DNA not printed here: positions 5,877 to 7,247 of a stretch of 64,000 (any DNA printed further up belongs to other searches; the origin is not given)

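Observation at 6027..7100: GH12-like glycoside hydrolase domain on the protein immediately after the tape measure gene, with an internally duplicated N-terminal domain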

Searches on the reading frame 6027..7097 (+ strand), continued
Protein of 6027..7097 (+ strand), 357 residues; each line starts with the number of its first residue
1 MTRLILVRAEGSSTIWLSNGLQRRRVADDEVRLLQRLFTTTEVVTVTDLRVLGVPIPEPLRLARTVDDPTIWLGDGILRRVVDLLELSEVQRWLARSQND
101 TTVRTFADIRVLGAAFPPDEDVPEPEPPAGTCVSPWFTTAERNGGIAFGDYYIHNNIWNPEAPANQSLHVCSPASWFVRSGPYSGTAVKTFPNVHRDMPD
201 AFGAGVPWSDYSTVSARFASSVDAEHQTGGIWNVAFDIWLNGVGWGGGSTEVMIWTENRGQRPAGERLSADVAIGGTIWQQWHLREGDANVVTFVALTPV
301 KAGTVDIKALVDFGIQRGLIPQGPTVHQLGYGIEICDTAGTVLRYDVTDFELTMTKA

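Call 40: fold_search(model_id=the predicted structure, library=pdb)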
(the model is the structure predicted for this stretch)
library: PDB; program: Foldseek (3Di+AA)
matches with E <= 10: 795; with E <= 0.001: 209
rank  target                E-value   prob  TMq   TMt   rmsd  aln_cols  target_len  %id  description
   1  2jem_A                4.7e-17  1.00  0.52  0.78   3.4       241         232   21  Native family 12 xyloglucanase from Bacillus licheniformis (released 2007-03-20)
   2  2jen_A                4.7e-17  1.00  0.52  0.78   3.4       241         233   21  Family 12 xyloglucanase from Bacillus licheniformis in complex with ligand (released 2007-03-20)
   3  6sdu_C                6.1e-17  1.00  0.54  0.86   1.9       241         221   24  Xyloglucanase domain of NopAA, a type three effector from Sinorhizobium fredii in complex with cellobiose (released 2020-07-08)
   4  6sdu_A                8.9e-17  1.00  0.54  0.85   2.1       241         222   24  Xyloglucanase domain of NopAA, a type three effector from Sinorhizobium fredii in complex with cellobiose (released 2020-07-08)
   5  1oa4                  2.2e-16  1.00  0.51  0.80   3.2       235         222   23  Comparison of Family 12 Glycoside Hydrolases and Recruited Substitutions Important for Thermal Stability (released 2003-03-27)
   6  1h0b_A                5.6e-16  1.00  0.53  0.82   3.0       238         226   27  Endoglucanase cel12A from Rhodothermus marinus (released 2003-06-12)
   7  3b7m_A                7.7e-16  1.00  0.50  0.81   3.4       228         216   28  Crystal structure of a meso-active thermo-stable cellulase (MT Cel12A) derived by making non-contiguous mutations in t (released 2007-11-27)
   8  6sdu_B                8.6e-16  1.00  0.51  0.83   2.2       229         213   24  Xyloglucanase domain of NopAA, a type three effector from Sinorhizobium fredii in complex with cellobiose (released 2020-07-08)
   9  3wx5_A                9.5e-16  1.00  0.53  0.81   3.0       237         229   25  Crystal structure of metagenome-derived glycoside hydrolase family 12 endoglucanase (released 2014-11-12)
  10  4npr_A                1.2e-15  1.00  0.50  0.78   3.8       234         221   18  Crystal Structure of the Family 12 Xyloglucanase from Aspergillus niveus (released 2014-12-24)
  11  7mks_AAA              1.6e-15  1.00  0.51  0.74   4.7       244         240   21  Crystal structure of the GH12 domain from Acidothermus cellulolyticus GuxA bound to cellobiose (released 2022-05-04)
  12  1olq_A                1.7e-15  1.00  0.54  0.86   2.4       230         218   20  The Trichoderma reesei cel12a P201C mutant, structure at 1.7 A resolution (released 2003-11-25)
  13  4npr_B                1.8e-15  1.00  0.52  0.82   3.1       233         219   16  Crystal Structure of the Family 12 Xyloglucanase from Aspergillus niveus (released 2014-12-24)
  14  1oa3_A                2.2e-15  1.00  0.52  0.84   2.8       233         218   20  Comparison of Family 12 Glycoside Hydrolases and Recruited Substitutions Important for Thermal Stability (released 2003-03-27)
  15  9ktq                  2.5e-15  1.00  0.53  0.81   3.1       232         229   19  Crystal structure of the pathogen-secreted apoplastic GH12 xyloglucan-specific endoglucanase XEG1 (released 2025-12-10)
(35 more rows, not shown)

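Call 48: search_protein_families(library=pfam, proteins=[L005:56-892:+, L005:925-1311:+, L005:1307-1609:+, L005:2498-2848:+, L005:2866-3279:+], max_evalue=0.1)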
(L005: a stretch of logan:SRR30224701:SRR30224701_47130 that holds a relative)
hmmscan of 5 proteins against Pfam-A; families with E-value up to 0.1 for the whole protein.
L005:56-892:+ (279 aa): 0 families

L005:925-1311:+ (129 aa): 0 families

L005:1307-1609:+ (101 aa): 1 family
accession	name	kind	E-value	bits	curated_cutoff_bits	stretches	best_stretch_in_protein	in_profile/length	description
PF01957.25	NfeD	-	0.012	16.2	29.1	1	60-83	33-56/57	NfeD-like C-terminal, partner-binding domain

L005:2498-2848:+ (117 aa): 1 family
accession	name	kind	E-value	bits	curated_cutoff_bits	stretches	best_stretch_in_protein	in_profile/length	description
PF04883.17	HK97-gp10_like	-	1.4e-06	29.6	21.4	1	19-76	16-74/78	Bacteriophage HK97-gp10, putative tail-component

L005:2866-3279:+ (138 aa): 0 families

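Call 53: find_related_loci(query=A1, collection=viral_contigs, flank=8000)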
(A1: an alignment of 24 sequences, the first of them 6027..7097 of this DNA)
Query A1 (357 aa) in viral_contigs; peptide patterns used: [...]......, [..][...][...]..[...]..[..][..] (x = any residue, [..] = any of these).
24 stretches matched a pattern; 5 encode a relative of the query (tblastn E <= 1e-3); 5 distinct loci.
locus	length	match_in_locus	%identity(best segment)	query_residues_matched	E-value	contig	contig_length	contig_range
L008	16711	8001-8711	35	124-352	4e-31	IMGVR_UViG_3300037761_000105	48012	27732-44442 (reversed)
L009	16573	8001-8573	36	150-350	3e-30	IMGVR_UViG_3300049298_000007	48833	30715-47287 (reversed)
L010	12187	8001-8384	35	230-352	1e-13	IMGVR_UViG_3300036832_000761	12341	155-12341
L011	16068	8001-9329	25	142-355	1e-12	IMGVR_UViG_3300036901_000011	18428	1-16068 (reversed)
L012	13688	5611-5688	48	232-262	3e-4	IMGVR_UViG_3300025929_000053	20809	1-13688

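Call 56: search_protein_families(library=pfam, proteins=[L009:701-2539:+, L009:2554-3849:+, L009:3845-5122:+, L009:5525-6451:+, L009:7443-8591:+, L009:8611-9243:+, L009:9265-11085:+, L008:7680-8735:+, L008:8506-10095:+, L008:10157-12697:+], max_evalue=0.01)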
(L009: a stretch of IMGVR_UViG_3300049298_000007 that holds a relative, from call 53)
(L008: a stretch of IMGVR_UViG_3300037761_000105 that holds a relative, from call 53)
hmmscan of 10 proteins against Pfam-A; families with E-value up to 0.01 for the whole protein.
L009:701-2539:+ (613 aa): 2 families
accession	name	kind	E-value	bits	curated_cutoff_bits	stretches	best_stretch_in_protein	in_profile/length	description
PF20441.4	TerL_nuclease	-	2.7e-27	96.1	24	1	300-577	13-283/286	Terminase large subunit, endonuclease domain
PF03354.21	TerL_ATPase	-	6e-24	85.2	23.7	1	104-275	2-171/178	Terminase large subunit, ATPase domain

L009:2554-3849:+ (432 aa): 2 families
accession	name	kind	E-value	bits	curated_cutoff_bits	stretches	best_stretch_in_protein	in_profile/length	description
PF06074.18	Portal_Mu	-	2.3e-53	182.1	23.9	1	34-393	2-336/336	Portal protein of Mu bacteriophage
PF21919.2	P23-45_portal_barrel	-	7.4e-12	45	27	1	158-374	180-397/448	Phage P23-45 portal protein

L009:3845-5122:+ (426 aa): 4 families
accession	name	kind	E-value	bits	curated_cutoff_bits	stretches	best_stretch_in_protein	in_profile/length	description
PF00574.28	CLP_protease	-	2.4e-25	89.9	20.2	1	67-195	47-177/182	Clp protease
PF10123.14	Mu-like_Pro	-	4.2e-07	30.2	25.2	1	241-392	145-286/330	Mu-like prophage I protein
PF25145.1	NfeD1b_N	-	5.6e-05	23.2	40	1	61-127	26-92/189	NfeD1b, N-terminal domain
PF01972.22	SDH_protease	-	0.00052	19.6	31.3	1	68-123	93-148/286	ClpP-like SDH-type serine proteinase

L009:5525-6451:+ (309 aa): 1 family
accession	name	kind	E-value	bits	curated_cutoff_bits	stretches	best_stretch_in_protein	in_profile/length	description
PF25209.1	Phage_capsid_4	-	1.5e-13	52.1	27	1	57-298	40-256/262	Phage capsid protein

L009:7443-8591:+ (383 aa): 1 family
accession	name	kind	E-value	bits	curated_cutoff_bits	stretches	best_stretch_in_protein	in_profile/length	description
PF01670.23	Glyco_hydro_12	-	5.4e-06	27.1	27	1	187-341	2-167/207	Glycosyl hydrolase family 12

L009:8611-9243:+ (211 aa): 0 families

L009:9265-11085:+ (607 aa): 0 families

L008:7680-8735:+ (352 aa): 1 family
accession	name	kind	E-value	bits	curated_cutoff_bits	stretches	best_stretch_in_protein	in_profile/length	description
PF01670.23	Glyco_hydro_12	-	4.7e-10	40.4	27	1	140-284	2-150/207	Glycosyl hydrolase family 12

L008:8506-10095:+ (530 aa): 2 families
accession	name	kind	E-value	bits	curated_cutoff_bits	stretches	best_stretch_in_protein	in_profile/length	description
PF13204.13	Apiosidase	-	5.5e-20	72.6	26.5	1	178-387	64-288/320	Apiosidase-like, catalytic domain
PF12904.13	Collagen_bind_2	-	0.00041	20.6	22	1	450-528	11-92/92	Putative collagen-binding domain of a collagenase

L008:10157-12697:+ (847 aa): 0 families

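Call 84: search_protein_families(library=phrogs, proteins=[L005:56-892:+, L005:2498-2848:+], max_evalue=0.001)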
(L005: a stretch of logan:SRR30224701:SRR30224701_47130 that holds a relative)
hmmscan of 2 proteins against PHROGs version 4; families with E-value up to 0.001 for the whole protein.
L005:56-892:+ (279 aa): 1 family
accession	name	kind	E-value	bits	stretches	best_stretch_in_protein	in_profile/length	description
phrog_23979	-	unknown function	0.00031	21.7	0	1-41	1-41/50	-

L005:2498-2848:+ (117 aa): 1 family
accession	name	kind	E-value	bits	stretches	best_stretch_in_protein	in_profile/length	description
phrog_5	-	connector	2.5e-05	25.2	1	3-116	89-209/239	tail completion or Neck1 protein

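Call 95: find_related_loci(query=A1, collection=genome_contigs, flank=3000)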
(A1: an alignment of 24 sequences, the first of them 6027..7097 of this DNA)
Query A1 (357 aa) in genome_contigs; peptide patterns used: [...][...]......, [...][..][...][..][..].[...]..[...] (x = any residue, [..] = any of these).
600 stretches matched a pattern (row limit reached: there are more); 496 encode a relative of the query (tblastn E <= 1e-3); the best 80 are kept; 80 distinct loci.
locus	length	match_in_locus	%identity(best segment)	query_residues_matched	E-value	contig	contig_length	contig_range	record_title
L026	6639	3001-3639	47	132-355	3e-59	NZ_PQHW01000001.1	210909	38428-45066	Amycolatopsis thermalba strain NRRL B-24845 NODE_1, whole genome shotgun sequence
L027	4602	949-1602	40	131-353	2e-52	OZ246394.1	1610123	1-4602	MAG: uncultured Gammaproteobacteria bacterium isolate SRP292972_co1_11 genome assembly, chromosome: 1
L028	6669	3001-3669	40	127-354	8e-47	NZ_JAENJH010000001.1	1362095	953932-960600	Prauserella cavernicola strain ASG 168 NODE_1_length_1362095_cov_33.5478, whole genome shotgun sequence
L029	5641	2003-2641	39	128-355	3e-43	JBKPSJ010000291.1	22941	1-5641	MAG: Actinomycetota bacterium isolate GS_EKS_MAG_00025 GS_EKS_000001279759, whole genome shotgun sequence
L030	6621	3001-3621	40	132-353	2e-42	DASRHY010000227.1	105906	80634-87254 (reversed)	MAG TPA_asm: Kribbellaceae bacterium isolate SMAG_U10096 k141_3524928, whole genome shotgun sequence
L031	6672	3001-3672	38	129-356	6e-42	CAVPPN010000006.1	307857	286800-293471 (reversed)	MAG: uncultured Actinomycetota bacterium isolate MFD09848.bin.1.29 genome assembly, contig: contig_18338, whole genome s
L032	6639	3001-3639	38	132-353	1e-41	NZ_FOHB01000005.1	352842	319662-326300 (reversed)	Pedococcus cremeus strain CGMCC 1.6963, whole genome shotgun sequence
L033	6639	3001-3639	36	137-353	2e-40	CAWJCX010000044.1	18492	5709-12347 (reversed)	MAG: uncultured Actinomycetota bacterium isolate MFD04935.bin.3.412 genome assembly, contig: contig_6608, whole genome s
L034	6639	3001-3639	37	132-353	2e-40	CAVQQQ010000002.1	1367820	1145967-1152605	MAG: uncultured Actinomycetota bacterium isolate MFD09848.bin.1.108 genome assembly, contig: contig_13834, whole genome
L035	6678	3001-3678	36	129-356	1e-40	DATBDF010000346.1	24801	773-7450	MAG TPA_asm: Nocardioides sp. isolate SMAG_U5804 k141_1555814, whole genome shotgun sequence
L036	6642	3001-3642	37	132-353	2e-40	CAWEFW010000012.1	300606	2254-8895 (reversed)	MAG: uncultured Actinomycetota bacterium isolate MFD02840.bin.1.319 genome assembly, contig: contig_24562, whole genome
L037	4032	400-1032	37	132-353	2e-40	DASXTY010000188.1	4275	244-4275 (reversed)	MAG TPA_asm: Polyangiaceae bacterium isolate SMAG_U4704 k141_1594106, whole genome shotgun sequence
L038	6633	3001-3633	35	132-352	6e-40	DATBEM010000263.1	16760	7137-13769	MAG TPA_asm: Trebonia sp. isolate SMAG_U5837 k141_2459805, whole genome shotgun sequence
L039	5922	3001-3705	37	117-353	1e-39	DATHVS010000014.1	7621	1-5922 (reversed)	MAG TPA_asm: Nocardioidaceae bacterium isolate SMAG_U16139 k141_3466, whole genome shotgun sequence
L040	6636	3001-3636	37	129-347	1e-38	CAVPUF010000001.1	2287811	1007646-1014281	MAG: uncultured Actinomycetota bacterium isolate MFD10113.bin.1.29 genome assembly, contig: contig_11077, whole genome s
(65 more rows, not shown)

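Call 99: find_encoding_contigs(protein=P0003, flank=3000, max_places=3)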
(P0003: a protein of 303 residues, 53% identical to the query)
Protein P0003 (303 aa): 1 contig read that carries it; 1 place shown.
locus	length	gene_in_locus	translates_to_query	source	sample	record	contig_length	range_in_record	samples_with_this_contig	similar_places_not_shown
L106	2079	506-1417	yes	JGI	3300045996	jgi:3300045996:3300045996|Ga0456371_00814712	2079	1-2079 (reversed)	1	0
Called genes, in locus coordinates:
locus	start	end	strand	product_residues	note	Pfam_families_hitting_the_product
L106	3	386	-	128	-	?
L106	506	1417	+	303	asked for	PF01670:Glyco_hydro_12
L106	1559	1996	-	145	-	-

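Call 102: fold_search(model_id=the predicted structure, library=viral)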
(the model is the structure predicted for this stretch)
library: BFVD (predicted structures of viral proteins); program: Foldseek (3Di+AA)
matches with E <= 10: 386; with E <= 0.001: 1
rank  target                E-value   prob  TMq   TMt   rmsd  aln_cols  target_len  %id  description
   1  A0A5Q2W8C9            8.9e-04  0.98  0.23  0.15  10.6       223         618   10  (no name in the UniProt tables at hand)
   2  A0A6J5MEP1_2          2.2e-03  0.91  0.21  0.11  23.0       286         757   10  Uncharacterized protein [uncultured Caudovirales phage]
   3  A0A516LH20            3.0e-03  0.41  0.14  0.15  55.3       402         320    9  (no name in the UniProt tables at hand)
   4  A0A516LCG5            5.3e-03  0.94  0.29  0.29  11.8       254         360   11  (no name in the UniProt tables at hand)
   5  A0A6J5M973            5.3e-03  0.94  0.25  0.15  19.3       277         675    8  Uncharacterized protein [uncultured Caudovirales phage]
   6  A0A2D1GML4            7.3e-03  0.97  0.31  0.31  17.5       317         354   10  (no name in the UniProt tables at hand)
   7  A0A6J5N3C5            1.0e-02  0.85  0.24  0.16  11.2       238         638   10  Peptidase S74 domain-containing protein [uncultured Caudovirales phage]
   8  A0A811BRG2            1.0e-02  0.47  0.20  0.23  20.3       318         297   13  Uncharacterized protein [Pandoravirus japonicus]
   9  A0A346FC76            1.4e-02  0.47  0.18  0.09  24.5       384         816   10  Minor tail protein [Mycobacterium phage Thonko]
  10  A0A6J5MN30            1.7e-02  0.93  0.28  0.12   8.7       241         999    7  Uncharacterized protein [uncultured Caudovirales phage]
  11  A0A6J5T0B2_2          1.8e-02  0.69  0.23  0.12  12.5       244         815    9  SGNH hydrolase-type esterase domain containing protein [uncultured Caudovirales phage]
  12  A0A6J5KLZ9            1.8e-02  0.13  0.11  0.10  39.9       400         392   10  Uncharacterized protein (Fragment) [uncultured Caudovirales phage]
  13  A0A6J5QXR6            2.5e-02  0.95  0.27  0.13  11.3       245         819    8  Uncharacterized protein [uncultured Caudovirales phage]
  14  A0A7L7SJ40            2.6e-02  0.82  0.28  0.35  11.1       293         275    9  Uncharacterized protein [Gordonia phage MichaelScott]
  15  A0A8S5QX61            2.6e-02  0.47  0.19  0.22  11.1       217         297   13  Uncharacterized protein [Siphoviridae sp. ct9lR64]
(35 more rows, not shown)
